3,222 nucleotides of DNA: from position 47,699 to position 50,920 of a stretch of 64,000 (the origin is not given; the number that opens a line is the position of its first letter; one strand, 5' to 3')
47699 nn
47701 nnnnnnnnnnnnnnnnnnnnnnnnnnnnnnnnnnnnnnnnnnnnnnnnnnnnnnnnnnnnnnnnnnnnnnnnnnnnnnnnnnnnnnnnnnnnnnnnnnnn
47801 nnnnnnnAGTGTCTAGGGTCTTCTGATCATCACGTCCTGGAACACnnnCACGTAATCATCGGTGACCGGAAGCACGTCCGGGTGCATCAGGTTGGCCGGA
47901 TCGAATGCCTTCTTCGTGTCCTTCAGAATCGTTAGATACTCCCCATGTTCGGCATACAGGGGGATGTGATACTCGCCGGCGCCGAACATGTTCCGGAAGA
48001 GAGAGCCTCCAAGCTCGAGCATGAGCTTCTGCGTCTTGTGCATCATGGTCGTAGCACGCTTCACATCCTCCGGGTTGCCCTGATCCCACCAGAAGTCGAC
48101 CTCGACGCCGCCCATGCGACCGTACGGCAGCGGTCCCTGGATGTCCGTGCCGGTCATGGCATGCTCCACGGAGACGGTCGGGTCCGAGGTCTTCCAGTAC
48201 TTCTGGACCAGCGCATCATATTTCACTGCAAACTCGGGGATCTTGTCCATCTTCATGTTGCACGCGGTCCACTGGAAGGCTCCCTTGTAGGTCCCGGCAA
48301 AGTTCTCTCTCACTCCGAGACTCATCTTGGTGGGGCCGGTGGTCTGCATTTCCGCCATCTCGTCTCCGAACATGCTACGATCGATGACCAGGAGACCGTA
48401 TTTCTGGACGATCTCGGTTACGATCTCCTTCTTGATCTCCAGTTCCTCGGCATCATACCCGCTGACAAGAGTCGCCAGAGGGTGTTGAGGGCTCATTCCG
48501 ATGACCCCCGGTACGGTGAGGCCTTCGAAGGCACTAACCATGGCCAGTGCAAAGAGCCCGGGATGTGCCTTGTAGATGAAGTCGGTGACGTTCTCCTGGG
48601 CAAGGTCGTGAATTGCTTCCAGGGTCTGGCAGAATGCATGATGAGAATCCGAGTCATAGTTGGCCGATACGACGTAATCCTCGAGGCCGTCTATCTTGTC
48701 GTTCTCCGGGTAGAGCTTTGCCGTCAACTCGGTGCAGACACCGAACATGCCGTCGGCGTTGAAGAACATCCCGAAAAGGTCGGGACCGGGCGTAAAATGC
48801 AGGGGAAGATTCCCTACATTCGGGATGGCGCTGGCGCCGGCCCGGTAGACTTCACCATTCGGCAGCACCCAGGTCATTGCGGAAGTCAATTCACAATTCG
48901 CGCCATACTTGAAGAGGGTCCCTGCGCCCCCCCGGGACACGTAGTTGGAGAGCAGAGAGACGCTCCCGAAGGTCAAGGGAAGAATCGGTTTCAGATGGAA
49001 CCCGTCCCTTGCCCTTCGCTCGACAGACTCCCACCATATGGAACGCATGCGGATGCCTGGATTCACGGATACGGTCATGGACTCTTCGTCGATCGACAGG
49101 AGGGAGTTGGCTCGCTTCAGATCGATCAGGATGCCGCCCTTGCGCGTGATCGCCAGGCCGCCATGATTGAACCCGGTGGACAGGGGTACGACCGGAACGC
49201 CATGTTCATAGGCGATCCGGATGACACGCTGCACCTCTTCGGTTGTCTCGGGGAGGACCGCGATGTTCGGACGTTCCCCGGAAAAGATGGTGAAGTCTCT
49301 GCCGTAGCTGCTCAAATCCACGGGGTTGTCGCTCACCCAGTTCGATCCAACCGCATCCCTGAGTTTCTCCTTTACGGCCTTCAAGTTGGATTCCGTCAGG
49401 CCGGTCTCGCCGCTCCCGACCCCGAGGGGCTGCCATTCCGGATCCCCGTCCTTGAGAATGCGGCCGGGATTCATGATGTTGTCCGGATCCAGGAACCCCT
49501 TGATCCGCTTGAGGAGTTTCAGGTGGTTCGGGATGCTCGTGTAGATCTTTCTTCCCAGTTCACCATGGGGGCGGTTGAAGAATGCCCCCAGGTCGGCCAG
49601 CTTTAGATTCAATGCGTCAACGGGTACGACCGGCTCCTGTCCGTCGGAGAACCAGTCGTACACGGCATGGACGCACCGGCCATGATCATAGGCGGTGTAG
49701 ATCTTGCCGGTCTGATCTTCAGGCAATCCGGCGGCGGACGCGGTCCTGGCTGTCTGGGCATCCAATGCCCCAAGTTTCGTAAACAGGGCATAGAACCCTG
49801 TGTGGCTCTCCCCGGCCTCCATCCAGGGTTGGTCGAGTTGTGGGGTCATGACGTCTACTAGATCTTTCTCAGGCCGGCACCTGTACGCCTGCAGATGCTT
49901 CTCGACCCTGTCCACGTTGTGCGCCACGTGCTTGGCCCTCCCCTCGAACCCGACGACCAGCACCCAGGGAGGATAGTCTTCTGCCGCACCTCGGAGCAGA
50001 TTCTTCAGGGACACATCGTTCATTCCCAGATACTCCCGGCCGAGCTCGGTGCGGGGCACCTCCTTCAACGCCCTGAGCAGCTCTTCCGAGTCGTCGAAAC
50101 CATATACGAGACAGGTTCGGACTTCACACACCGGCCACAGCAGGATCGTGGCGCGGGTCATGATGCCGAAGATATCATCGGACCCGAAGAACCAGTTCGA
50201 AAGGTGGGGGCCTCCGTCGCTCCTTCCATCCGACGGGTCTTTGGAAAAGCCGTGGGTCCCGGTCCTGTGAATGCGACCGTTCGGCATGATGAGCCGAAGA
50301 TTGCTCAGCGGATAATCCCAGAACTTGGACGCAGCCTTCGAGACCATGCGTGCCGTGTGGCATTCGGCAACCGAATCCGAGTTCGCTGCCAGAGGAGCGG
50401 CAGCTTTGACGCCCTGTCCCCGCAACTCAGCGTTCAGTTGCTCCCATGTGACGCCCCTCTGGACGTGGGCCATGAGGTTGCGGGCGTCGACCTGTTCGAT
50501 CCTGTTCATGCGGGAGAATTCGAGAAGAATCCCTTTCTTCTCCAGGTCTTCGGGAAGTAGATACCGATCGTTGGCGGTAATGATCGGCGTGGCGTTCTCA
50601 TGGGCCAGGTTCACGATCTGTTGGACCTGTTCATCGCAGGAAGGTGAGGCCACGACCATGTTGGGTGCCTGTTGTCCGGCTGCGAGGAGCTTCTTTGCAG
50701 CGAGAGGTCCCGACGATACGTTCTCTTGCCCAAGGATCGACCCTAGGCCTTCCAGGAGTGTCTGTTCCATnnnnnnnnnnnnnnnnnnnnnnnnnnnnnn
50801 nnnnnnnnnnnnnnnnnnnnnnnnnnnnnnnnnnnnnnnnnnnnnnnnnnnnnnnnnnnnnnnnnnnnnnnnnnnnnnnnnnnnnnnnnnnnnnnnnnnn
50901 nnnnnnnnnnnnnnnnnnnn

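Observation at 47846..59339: Three near-isometric paralogs of the double-VAO protein, each placed in a different operon context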

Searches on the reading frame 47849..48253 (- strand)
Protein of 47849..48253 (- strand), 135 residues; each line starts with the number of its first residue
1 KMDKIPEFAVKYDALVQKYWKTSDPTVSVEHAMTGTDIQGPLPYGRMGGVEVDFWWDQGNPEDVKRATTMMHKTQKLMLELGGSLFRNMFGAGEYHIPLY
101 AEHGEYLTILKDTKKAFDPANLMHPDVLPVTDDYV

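Call 114: search_solved_structures(query=window:47849-48253:-, max_evalue=10, show_alignments=5)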
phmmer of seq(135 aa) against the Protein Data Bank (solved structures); distinct sequences matched with E-value up to 10: 5.
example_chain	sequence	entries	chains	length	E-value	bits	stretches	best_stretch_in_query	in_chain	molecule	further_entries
3p43_A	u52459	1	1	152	0.22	14.7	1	29-94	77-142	Putative uncharacterized protein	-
7wfd_A6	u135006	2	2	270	0.46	13.7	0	37-91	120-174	Photosystem I chlorophyll a/b-binding protein 6, chloroplastic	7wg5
9s1l_2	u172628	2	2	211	0.53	13.5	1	24-91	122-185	Photosystem I chlorophyll a/b-binding protein 2 (Lhca2)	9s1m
2ial_B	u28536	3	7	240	0.77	13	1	62-120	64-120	CD4+ T cell receptor E8 beta chain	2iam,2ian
7pb2_E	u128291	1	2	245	0.81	12.9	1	88-120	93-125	TCR beta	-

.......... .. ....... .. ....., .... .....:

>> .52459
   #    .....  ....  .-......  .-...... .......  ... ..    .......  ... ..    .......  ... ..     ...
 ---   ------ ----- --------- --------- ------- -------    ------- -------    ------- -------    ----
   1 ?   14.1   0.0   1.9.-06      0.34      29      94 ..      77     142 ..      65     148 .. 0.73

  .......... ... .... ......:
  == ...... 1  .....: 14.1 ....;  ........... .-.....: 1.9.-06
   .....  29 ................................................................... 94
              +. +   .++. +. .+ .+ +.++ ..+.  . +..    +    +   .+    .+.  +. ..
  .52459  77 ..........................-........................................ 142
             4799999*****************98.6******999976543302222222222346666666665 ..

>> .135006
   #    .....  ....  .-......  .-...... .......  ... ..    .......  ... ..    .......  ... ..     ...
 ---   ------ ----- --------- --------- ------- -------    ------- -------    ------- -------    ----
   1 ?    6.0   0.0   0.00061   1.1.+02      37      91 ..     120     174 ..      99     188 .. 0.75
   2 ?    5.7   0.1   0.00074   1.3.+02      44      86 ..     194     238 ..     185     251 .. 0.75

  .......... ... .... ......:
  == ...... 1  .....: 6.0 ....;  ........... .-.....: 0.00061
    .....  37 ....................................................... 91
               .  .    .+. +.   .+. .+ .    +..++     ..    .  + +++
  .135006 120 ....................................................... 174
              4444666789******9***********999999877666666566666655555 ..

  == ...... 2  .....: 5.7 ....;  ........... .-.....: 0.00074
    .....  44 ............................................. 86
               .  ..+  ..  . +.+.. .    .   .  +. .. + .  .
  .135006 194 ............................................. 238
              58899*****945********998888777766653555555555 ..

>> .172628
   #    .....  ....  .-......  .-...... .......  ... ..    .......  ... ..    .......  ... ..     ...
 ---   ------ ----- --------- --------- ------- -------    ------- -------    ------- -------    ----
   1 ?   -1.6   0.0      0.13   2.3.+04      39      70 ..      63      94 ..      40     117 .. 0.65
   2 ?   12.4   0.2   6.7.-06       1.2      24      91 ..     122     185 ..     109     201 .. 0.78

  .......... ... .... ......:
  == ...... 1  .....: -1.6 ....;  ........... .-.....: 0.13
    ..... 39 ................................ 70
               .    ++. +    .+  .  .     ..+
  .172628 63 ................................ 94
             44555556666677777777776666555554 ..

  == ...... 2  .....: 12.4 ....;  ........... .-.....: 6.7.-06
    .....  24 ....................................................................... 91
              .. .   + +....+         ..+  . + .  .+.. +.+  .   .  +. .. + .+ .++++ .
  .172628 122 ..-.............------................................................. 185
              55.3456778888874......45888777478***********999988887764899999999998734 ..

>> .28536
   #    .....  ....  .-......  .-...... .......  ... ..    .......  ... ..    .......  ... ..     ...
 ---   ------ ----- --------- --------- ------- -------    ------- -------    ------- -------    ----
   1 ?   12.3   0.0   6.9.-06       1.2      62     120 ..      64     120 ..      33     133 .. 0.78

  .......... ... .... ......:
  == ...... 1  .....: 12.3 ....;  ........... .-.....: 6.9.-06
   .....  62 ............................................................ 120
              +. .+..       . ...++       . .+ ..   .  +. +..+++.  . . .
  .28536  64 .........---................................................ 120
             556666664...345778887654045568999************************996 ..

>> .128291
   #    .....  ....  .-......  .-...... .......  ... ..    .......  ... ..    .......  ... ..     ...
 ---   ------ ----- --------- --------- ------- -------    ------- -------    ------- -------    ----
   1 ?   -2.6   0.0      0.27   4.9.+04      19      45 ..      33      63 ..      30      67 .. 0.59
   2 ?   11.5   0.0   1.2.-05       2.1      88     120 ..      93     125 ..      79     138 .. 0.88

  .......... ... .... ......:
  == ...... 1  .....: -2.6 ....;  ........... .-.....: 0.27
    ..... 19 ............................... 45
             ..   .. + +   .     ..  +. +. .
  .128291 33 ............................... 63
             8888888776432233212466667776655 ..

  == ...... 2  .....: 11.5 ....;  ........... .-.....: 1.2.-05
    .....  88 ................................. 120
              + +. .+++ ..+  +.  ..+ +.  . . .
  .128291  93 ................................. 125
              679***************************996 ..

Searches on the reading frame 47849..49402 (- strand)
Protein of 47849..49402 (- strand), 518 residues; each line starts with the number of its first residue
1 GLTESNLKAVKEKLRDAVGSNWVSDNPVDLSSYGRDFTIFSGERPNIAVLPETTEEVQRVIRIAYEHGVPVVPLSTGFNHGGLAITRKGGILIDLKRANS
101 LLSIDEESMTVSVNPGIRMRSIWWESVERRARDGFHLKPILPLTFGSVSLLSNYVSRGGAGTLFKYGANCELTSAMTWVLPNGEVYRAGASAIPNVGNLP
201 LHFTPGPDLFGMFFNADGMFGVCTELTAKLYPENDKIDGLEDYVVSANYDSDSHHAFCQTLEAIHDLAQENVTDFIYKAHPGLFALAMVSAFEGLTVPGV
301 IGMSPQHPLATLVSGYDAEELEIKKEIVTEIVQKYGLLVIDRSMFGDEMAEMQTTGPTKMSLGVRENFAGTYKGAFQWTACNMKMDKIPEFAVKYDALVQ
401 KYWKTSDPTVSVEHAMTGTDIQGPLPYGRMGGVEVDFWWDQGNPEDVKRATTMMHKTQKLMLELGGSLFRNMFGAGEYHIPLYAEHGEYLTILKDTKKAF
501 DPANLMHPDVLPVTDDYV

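Call 33: search_solved_structures(query=window:47849-49390:-, max_evalue=1e-10, show_alignments=5)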
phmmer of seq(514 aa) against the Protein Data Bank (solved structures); distinct sequences matched with E-value up to 1e-10: 27.
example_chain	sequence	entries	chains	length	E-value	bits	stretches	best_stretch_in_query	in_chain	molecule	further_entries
8s7n_A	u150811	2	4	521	2.7e-23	85.7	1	9-241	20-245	Oxidoreductase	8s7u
8s7r_A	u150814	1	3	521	3e-23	85.6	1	9-241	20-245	Oxidoreductase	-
8s7q_A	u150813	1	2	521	3.5e-23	85.3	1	9-241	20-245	Oxidoreductase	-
8s7w_A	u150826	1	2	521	4.4e-23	85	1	9-241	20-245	Oxidoreductase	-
8s7t_A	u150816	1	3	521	8e-23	84.1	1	9-241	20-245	Oxidoreductase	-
8s7s_A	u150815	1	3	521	9e-23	84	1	9-241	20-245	Oxidoreductase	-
8s7p_A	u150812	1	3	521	9.5e-23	83.9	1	9-241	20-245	Oxidoreductase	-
9h40_A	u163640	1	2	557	1.6e-22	83.2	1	11-231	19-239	p-cresol methylhydroxylase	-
1wve_A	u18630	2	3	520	1.9e-20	76.3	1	38-229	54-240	4-cresol dehydrogenase [hydroxylating] flavoprotein subunit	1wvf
1dii_A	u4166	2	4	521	1.9e-20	76.3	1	38-229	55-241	P-CRESOL METHYLHYDROXYLASE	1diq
5fxd_A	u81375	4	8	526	3.1e-20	75.6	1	5-222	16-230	PROBABLE VANILLYL-ALCOHOL OXIDASE | EUGENOL OXIDASE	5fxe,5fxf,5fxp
7ywv_A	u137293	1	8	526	4.2e-20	75.2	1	5-222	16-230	Probable vanillyl-alcohol oxidase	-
8bam_A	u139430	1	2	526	4.2e-20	75.2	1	5-222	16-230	Probable vanillyl-alcohol oxidase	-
7ywu_A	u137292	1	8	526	4.3e-20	75.1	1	5-222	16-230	Probable vanillyl-alcohol oxidase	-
8bap_A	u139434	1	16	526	4.3e-20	75.1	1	5-222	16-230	Probable vanillyl-alcohol oxidase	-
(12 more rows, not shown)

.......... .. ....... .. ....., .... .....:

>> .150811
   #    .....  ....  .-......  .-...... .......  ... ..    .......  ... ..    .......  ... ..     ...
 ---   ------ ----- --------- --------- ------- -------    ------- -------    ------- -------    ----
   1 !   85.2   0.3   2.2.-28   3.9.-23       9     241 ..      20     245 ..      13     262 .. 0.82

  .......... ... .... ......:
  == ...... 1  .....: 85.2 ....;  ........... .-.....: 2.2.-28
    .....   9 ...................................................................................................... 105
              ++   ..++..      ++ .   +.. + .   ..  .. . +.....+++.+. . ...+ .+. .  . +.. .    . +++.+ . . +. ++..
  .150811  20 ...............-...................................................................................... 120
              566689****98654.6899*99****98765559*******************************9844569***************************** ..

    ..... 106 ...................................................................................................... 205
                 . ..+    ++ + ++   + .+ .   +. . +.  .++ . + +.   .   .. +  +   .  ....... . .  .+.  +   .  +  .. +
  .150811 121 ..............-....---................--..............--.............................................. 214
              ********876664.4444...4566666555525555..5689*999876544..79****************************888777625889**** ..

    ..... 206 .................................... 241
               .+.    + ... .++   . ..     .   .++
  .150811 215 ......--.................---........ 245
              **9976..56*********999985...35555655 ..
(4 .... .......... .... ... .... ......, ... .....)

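Call 41: search_protein_families(library=pfam, proteins=[window:47849-49402:-], max_evalue=0.01)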
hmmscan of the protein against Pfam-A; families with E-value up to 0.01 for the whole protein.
window:47849-49402:- (518 aa): 2 families
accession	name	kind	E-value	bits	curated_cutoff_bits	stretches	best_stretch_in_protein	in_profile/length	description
PF01565.28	FAD_binding_4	-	7e-23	81.3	26.4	1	45-188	1-138/139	FAD binding domain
PF02913.24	FAD-oxidase_C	-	1e-07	32.4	21.2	1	310-509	62-246/248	FAD linked oxidases, C-terminal domain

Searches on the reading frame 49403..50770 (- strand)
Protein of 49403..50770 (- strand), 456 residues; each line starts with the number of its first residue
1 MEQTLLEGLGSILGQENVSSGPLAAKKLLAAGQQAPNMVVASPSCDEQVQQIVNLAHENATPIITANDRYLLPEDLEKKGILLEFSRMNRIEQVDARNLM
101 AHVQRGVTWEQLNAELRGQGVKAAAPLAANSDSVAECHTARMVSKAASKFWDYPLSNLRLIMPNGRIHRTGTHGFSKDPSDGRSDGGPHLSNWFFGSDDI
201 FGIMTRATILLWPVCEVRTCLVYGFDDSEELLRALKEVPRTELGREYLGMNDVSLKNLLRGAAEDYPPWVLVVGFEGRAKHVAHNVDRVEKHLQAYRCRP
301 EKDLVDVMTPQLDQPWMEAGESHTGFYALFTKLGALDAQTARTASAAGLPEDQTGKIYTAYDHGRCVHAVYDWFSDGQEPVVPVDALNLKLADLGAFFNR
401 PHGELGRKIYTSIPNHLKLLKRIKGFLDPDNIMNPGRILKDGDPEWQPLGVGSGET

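Call 41: search_protein_families(library=pfam, proteins=[window:49403-50770:-], max_evalue=0.01)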
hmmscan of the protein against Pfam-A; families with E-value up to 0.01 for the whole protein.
window:49403-50770:- (456 aa): 3 families
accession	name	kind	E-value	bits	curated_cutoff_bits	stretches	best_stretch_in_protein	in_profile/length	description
PF01565.28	FAD_binding_4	-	2.1e-15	57.1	26.4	1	39-170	3-138/139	FAD binding domain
PF02913.24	FAD-oxidase_C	-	5.6e-06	26.7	21.2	1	414-437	224-247/248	FAD linked oxidases, C-terminal domain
PF17585.7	Phage_Arf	-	0.006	16.9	27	0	41-65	14-38/47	Accessory recombination function protein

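Call 101: search_solved_structures(query=window:49403-50770:-, max_evalue=0.001, show_alignments=2)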
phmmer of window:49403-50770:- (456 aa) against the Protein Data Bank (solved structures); distinct sequences matched with E-value up to 0.001: 30.
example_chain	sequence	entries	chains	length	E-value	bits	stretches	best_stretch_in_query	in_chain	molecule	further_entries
4bc7_A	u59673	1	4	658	3.3e-13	52.2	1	35-241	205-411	ALKYLDIHYDROXYACETONEPHOSPHATE SYNTHASE, PEROXISOMAL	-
4bby_A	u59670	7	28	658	3.3e-13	52.2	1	35-241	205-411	ALKYLDIHYDROXYACETONEPHOSPHATE SYNTHASE, PEROXISOMAL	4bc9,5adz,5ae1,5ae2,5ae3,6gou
4bca_A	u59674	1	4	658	6.4e-13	51.3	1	35-241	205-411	ALKYLDIHYDROXYACETONEPHOSPHATE SYNTHASE, PEROXISOMAL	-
8jdc_A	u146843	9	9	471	1.7e-11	46.6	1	3-230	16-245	Probable D-lactate dehydrogenase, mitochondrial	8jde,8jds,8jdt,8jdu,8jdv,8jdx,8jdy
8jdb_A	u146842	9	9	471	1.8e-11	46.5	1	3-229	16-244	Probable D-lactate dehydrogenase, mitochondrial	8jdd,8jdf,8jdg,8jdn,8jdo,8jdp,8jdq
1wve_A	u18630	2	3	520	4.2e-06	28.8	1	33-231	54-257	4-cresol dehydrogenase [hydroxylating] flavoprotein subunit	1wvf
1dii_A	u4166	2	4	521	4.2e-06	28.8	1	33-231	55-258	P-CRESOL METHYLHYDROXYLASE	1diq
2uuu_A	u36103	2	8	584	8.8e-06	27.7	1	33-223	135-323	ALKYLDIHYDROXYACETONEPHOSPHATE SYNTHASE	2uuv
8s7t_A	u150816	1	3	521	1.3e-05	27.2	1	39-227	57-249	Oxidoreductase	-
7pbg_A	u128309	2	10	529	1.6e-05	26.8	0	32-235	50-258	FAD-binding oxidoreductase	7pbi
9ffk_A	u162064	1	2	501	3.1e-05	25.9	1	40-218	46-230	FAD-binding oxidoreductase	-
8s7r_A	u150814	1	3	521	3.6e-05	25.7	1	39-226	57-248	Oxidoreductase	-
8s7s_A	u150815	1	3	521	3.8e-05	25.6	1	39-226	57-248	Oxidoreductase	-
9fge_A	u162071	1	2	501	4.7e-05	25.3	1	40-218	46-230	FAD-binding oxidoreductase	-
8s7w_A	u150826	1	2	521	5.1e-05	25.2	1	39-226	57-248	Oxidoreductase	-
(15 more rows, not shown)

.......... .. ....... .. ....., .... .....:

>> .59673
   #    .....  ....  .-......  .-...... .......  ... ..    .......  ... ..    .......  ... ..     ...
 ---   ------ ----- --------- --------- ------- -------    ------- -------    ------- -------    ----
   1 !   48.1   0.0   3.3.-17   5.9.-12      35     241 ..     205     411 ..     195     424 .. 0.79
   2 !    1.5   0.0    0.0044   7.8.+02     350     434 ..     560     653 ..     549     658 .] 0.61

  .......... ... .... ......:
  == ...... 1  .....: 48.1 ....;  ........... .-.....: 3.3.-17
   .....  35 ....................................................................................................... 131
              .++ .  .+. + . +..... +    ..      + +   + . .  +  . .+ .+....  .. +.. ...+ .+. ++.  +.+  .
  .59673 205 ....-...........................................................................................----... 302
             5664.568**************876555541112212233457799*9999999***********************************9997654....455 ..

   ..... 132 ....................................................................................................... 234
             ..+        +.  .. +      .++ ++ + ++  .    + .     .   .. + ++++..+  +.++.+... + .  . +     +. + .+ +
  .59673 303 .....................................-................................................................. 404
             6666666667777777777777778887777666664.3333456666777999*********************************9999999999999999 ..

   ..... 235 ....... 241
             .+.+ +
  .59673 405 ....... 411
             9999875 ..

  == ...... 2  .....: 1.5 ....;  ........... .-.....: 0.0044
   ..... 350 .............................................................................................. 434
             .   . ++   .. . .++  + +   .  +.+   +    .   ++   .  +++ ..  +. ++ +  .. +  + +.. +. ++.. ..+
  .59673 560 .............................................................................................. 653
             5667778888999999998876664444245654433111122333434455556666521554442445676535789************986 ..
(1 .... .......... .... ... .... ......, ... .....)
